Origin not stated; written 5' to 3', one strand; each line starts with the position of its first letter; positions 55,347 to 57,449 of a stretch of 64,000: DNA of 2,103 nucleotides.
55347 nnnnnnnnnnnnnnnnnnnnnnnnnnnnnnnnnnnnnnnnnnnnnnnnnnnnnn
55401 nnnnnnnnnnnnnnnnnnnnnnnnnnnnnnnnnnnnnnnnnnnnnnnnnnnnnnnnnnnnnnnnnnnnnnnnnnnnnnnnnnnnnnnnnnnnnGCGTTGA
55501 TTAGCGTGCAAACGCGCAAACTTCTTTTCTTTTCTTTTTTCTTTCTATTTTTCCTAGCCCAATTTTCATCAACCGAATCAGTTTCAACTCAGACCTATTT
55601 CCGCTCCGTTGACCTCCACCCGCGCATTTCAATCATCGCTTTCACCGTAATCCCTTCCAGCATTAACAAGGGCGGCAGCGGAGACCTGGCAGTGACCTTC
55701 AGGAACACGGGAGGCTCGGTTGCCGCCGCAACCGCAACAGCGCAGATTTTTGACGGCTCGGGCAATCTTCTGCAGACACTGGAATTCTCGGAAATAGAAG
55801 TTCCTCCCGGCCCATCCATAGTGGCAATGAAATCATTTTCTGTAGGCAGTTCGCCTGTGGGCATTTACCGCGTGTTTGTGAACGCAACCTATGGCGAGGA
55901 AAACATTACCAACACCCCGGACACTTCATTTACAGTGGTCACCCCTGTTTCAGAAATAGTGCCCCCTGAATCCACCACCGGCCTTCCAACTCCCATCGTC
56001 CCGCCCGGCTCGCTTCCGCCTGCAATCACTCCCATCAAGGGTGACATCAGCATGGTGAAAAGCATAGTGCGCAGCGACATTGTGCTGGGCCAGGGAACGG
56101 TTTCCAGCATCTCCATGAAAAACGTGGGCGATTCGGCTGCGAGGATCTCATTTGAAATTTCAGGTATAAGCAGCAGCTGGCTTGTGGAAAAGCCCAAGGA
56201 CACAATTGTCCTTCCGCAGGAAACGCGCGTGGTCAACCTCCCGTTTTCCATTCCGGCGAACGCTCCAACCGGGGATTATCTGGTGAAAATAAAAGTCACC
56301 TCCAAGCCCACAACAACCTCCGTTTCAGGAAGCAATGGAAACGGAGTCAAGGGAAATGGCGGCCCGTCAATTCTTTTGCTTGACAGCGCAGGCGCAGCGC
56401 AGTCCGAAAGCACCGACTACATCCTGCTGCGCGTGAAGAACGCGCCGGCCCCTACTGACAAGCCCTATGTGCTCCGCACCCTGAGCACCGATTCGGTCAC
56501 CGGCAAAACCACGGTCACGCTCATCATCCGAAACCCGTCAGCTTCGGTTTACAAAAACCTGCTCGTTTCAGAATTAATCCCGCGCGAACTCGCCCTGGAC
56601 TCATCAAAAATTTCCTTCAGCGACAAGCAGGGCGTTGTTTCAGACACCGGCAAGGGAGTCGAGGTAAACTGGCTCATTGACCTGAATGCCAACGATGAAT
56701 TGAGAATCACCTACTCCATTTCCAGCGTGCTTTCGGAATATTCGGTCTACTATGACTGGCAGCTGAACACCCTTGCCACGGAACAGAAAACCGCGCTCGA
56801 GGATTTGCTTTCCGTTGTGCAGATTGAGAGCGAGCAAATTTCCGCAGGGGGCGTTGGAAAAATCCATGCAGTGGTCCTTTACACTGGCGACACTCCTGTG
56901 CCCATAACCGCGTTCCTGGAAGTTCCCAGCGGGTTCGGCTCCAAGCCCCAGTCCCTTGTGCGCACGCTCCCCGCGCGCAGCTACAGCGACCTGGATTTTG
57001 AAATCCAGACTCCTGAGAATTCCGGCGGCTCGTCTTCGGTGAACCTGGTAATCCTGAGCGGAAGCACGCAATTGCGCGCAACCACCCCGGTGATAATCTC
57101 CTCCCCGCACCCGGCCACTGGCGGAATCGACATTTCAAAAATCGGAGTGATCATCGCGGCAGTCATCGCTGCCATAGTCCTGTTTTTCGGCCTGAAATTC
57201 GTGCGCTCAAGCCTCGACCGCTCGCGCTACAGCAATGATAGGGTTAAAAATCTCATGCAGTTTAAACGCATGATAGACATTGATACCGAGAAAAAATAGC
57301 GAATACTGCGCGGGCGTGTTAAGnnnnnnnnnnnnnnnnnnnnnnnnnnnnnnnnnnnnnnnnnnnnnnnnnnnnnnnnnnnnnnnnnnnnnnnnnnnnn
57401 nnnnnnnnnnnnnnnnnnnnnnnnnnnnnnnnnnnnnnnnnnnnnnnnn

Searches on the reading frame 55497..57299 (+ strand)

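Call 46: search_protein_families(library=pfam, proteins=[window:55497-57299:+], max_evalue=0.001)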
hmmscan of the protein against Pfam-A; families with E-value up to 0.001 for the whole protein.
window:55497-57299:+ (600 aa): 1 family
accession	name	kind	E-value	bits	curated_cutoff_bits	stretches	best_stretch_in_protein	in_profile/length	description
PF10633.15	NPCBM_assoc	-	0.0001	22.8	24.4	0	207-268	13-76/78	NPCBM-associated, NEW3 domain of alpha-galactosidase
